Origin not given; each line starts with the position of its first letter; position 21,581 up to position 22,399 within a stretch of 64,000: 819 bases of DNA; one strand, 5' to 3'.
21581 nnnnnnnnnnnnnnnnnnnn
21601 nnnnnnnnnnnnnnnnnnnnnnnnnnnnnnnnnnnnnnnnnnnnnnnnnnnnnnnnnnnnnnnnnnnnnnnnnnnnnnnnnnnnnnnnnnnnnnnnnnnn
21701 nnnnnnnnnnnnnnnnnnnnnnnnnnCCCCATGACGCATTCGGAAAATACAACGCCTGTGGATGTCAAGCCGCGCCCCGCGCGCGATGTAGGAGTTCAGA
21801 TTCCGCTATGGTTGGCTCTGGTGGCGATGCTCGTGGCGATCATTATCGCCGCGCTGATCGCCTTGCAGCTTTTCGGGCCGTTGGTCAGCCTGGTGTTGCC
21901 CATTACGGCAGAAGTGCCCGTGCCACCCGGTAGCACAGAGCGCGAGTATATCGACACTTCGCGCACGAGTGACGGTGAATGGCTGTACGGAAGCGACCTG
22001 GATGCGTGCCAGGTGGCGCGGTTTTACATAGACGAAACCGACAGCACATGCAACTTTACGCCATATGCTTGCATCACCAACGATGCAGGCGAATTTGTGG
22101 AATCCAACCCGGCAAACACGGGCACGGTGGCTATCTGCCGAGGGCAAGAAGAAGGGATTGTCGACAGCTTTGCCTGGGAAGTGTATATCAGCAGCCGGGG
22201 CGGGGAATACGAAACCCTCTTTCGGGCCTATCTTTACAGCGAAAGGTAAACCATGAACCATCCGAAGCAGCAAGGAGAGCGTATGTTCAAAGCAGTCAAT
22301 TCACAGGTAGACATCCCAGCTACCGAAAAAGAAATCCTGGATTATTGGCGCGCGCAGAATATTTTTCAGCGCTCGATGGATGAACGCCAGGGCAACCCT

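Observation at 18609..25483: Canonical Ile T-box leader 3.3 kb upstream of ileS, ahead of five uncharacterised genes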

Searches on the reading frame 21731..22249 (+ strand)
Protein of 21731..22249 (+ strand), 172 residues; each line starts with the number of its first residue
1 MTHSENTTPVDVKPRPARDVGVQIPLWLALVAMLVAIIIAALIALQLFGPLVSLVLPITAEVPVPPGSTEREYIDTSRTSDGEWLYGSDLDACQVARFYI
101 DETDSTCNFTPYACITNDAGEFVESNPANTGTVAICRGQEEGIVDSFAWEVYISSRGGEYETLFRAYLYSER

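Call 10: search_protein_families(library=pfam, proteins=[window:21731-22249:+], max_evalue=0.01)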
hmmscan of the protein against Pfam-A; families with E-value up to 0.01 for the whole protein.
window:21731-22249:+ (172 aa): 0 families

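Call 24: find_homologous_proteins(query=window:21731-22249:+)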
Query window:21731-22249:+ (172 aa): 2 proteins with E <= 0.001 among 209 candidates.
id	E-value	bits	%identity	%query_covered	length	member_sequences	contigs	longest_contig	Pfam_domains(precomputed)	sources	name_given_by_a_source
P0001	1.0e-110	385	100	100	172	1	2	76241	-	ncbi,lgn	ncbi:MAG: hypothetical protein ACLFTK_03640 [Anaerolineales bacterium]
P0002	1.8e-56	209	60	88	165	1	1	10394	-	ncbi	-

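Call 26: find_encoding_contigs(protein=P0002, flank=10000, max_places=2)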
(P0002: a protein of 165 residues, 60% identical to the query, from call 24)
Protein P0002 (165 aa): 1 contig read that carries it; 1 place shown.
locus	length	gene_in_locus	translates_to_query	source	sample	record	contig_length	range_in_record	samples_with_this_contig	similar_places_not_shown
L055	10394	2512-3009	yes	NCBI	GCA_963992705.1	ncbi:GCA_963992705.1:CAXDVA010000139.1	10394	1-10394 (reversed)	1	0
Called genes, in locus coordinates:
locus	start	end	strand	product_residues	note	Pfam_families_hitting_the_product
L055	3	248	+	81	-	?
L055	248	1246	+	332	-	PF12895:ANAPC3 (faint), PF13428:TPR_14 (faint), PF00515:TPR_1 (faint), PF07719:TPR_2 (faint), PF13181:TPR_8 (faint), PF13371:TPR_9 (faint), PF13432:TPR_16, PF14559:TPR_19 (weak), +2 more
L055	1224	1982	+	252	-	PF00515:TPR_1 (faint), PF13432:TPR_16 (faint), PF07719:TPR_2 (faint), PF13424:TPR_12 (weak)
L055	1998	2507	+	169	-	-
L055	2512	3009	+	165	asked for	-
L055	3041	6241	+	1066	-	PF00133:tRNA-synt_1, PF09334:tRNA-synt_1g (weak), PF08264:Anticodon_1, PF19302:DUF5915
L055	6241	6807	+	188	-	PF01252:Peptidase_A8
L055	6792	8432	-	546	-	PF09992:NAGPA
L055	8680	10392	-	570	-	?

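Call 43: search_protein_families(library=ncbifam, proteins=[window:21731-22249:+], max_evalue=0.01)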
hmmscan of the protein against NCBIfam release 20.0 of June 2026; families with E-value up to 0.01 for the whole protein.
window:21731-22249:+ (172 aa): 0 families

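Call 57: find_homologous_proteins(query=A4, max_evalue=0.001)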
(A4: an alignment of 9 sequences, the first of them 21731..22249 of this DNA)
Query A4 (9 sequences) (172 aa, profile of the alignment): 17 proteins with E <= 0.001 among 7609 candidates.
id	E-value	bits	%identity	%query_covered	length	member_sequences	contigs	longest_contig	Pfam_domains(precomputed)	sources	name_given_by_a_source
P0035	4.7e-65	237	35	91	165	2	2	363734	-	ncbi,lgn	-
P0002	2.2e-63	231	60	88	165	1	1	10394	-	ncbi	-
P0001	2.8e-62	227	100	100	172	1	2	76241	-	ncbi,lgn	ncbi:MAG: hypothetical protein ACLFTK_03640 [Anaerolineales bacterium]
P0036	4.2e-58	214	37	93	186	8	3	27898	-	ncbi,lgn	-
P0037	3.6e-54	201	31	100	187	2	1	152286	-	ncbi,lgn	-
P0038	1.1e-53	200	33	100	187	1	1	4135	-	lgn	-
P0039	9.9e-53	196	35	100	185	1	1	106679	-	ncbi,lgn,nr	ncbi:MAG: hypothetical protein HY862_05970 [Chloroflexi bacterium]|nr:hypothetical protein [Chlorofl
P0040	1.2e-52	196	34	93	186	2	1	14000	-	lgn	-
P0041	3.0e-51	192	34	100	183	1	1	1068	-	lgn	-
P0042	5.2e-48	181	34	91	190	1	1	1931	-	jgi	jgi:hypothetical protein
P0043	5.4e-48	181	35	93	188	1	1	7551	-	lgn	-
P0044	1.1e-47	180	33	99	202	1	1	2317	-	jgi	jgi:hypothetical protein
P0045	4.8e-38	149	32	98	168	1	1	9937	-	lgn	-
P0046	7.4e-27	112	36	87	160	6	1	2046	-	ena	-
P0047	5.5e-25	106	36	98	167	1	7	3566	-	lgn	-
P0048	2.8e-22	97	35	85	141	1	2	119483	-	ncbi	-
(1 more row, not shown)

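Call 59: find_encoding_contigs(protein=P0039, flank=8000, max_places=1)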
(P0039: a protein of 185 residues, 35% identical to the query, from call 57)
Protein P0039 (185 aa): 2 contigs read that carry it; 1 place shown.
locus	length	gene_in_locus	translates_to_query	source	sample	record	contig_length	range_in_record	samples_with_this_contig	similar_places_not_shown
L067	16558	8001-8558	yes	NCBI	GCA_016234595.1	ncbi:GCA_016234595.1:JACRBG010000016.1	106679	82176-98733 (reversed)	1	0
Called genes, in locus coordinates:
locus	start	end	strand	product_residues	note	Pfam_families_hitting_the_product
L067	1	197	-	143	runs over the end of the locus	-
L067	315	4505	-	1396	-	PF13191:AAA_16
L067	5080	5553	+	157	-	PF00583:Acetyltransf_1, PF13673:Acetyltransf_10 (weak), PF13508:Acetyltransf_7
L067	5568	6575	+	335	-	PF07721:TPR_4 (faint), PF13428:TPR_14 (faint), PF14559:TPR_19 (faint), PF00515:TPR_1 (faint), PF07719:TPR_2 (faint), PF13174:TPR_6 (faint), PF13181:TPR_8 (faint), PF13424:TPR_12 (faint), +3 more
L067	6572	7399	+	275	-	PF07721:TPR_4 (faint), PF13424:TPR_12, PF13428:TPR_14 (faint), PF00515:TPR_1 (faint), PF07719:TPR_2 (faint), PF13176:TPR_7 (faint), PF13181:TPR_8 (faint), PF13374:TPR_10 (faint), +1 more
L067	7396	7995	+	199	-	-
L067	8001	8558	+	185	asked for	-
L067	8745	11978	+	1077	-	PF00133:tRNA-synt_1, PF09334:tRNA-synt_1g (faint), PF08264:Anticodon_1, PF19302:DUF5915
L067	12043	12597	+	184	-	PF01252:Peptidase_A8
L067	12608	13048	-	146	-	PF00085:Thioredoxin, PF13098:Thioredoxin_2 (weak)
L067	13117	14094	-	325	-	PF02779:Transket_pyr, PF02780:Transketolase_C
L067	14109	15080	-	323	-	PF00676:E1_dh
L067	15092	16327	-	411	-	PF00364:Biotin_lipoyl, PF02817:E3_binding, PF00198:2-oxoacid_dh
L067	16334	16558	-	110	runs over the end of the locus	PF05336:rhaM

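Call 60: find_encoding_contigs(protein=P0048, flank=8000, max_places=1)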
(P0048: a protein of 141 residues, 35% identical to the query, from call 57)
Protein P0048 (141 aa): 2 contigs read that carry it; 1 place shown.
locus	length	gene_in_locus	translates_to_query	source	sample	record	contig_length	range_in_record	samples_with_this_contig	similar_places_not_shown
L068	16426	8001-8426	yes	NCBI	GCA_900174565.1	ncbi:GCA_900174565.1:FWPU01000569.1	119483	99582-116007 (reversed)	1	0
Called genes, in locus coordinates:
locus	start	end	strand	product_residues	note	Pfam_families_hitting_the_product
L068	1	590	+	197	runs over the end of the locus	PF04542:Sigma70_r2, PF08281:Sigma70_r4_2, PF04545:Sigma70_r4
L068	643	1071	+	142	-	-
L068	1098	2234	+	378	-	PF00108:Thiolase_N (weak), PF22691:Thiolase_C_1 (faint), PF08545:ACP_syn_III, PF08541:ACP_syn_III_C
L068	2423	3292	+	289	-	PF00512:HisKA, PF02518:HATPase_c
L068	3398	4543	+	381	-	PF08442:ATP-grasp_2, PF13549:ATP-grasp_5, PF24948:Citrate_synth_N, PF00549:Ligase_CoA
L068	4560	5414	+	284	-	PF02629:CoA_binding, PF13380:CoA_binding_2 (faint), PF00549:Ligase_CoA, PF13607:Succ_CoA_lig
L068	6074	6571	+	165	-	PF13302:Acetyltransf_3, PF00583:Acetyltransf_1, PF13673:Acetyltransf_10, PF13508:Acetyltransf_7, PF08445:FR47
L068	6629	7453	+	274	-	PF13424:TPR_12 (faint), PF17874:TPR_MalT (faint), PF00515:TPR_1 (faint), PF07719:TPR_2 (faint), PF13371:TPR_9 (weak), PF13432:TPR_16 (weak), PF14559:TPR_19 (weak), PF13432:TPR_16 (weak), +3 more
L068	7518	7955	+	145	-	-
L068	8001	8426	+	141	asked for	-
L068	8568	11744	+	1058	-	PF00133:tRNA-synt_1, PF09334:tRNA-synt_1g (weak), PF08264:Anticodon_1, PF19302:DUF5915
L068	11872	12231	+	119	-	PF01258:zf-dskA_traR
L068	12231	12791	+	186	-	PF01252:Peptidase_A8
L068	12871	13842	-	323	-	PF00248:Aldo_ket_red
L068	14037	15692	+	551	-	PF17391:Urocanase_N, PF01175:Urocanase, PF17392:Urocanase_C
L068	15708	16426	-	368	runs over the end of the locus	PF13240:Zn_Ribbon_1 (weak), PF00498:FHA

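Call 61: find_encoding_contigs(protein=P0037, flank=8000, max_places=1)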
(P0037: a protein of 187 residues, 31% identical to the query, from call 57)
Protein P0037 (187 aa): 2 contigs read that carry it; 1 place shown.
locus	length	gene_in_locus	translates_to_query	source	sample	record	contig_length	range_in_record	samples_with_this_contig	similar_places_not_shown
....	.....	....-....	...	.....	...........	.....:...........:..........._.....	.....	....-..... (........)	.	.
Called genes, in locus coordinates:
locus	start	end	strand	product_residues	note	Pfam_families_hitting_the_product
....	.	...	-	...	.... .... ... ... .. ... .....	-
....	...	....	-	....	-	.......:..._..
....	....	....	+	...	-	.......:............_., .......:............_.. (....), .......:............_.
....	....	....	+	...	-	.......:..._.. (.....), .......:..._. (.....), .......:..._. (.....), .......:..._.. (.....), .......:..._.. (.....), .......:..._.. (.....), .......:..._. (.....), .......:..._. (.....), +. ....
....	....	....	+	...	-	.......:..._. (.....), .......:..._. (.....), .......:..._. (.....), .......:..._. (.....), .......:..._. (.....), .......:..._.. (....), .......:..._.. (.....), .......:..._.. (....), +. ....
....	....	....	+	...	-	-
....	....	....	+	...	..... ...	-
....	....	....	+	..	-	-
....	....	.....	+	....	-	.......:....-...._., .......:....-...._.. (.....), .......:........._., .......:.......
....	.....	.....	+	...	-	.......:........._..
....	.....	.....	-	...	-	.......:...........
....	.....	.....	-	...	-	-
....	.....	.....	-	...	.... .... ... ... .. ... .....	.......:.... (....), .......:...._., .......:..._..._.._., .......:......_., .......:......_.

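Call 72: search_protein_families(library=pfam, proteins=[L068:11872-12231:+], max_evalue=0.001)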
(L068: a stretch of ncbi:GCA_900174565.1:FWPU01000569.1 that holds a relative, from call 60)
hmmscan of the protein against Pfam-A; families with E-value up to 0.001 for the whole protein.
L068:11872-12231:+ (119 aa): 2 families
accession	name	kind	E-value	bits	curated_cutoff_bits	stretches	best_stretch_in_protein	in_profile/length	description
PF01258.23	zf-dskA_traR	-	3.4e-15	56.2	24.9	1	80-114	1-35/36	Prokaryotic dksA/traR C4-type zinc finger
PF19531.4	DUF6058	-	0.00031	21.4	25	1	41-100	7-66/126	Family of unknown function (DUF6058)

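Call 75: predict_structure(alignment_id=A5)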
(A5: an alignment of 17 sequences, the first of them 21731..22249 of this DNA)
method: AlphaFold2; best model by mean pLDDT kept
length: 172 residues; sequences in the alignment: 17
mean_pLDDT: 84.6   pTM: 0.66
mean pLDDT of the five models: 84.6, 83.6, 82.9, 82.8, 82.3
residues with pLDDT >= 90: 96; 70-90: 43; 50-70: 27; < 50: 6
segments of 3 or more residues with pLDDT < 50: 1-3
pLDDT, mean of each block of 10 residues (from residue 1): 49 56 83 96 80 65 94 90 95 95 94 91 86 95 86 89 95 72
secondary structure, 60 per line:
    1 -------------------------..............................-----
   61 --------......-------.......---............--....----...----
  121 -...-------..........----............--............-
elements in order: H26-55 E69-74 E82-88 H92-103 E106-109 E114-116 E122-124 E132-141 E146-157 E160-171
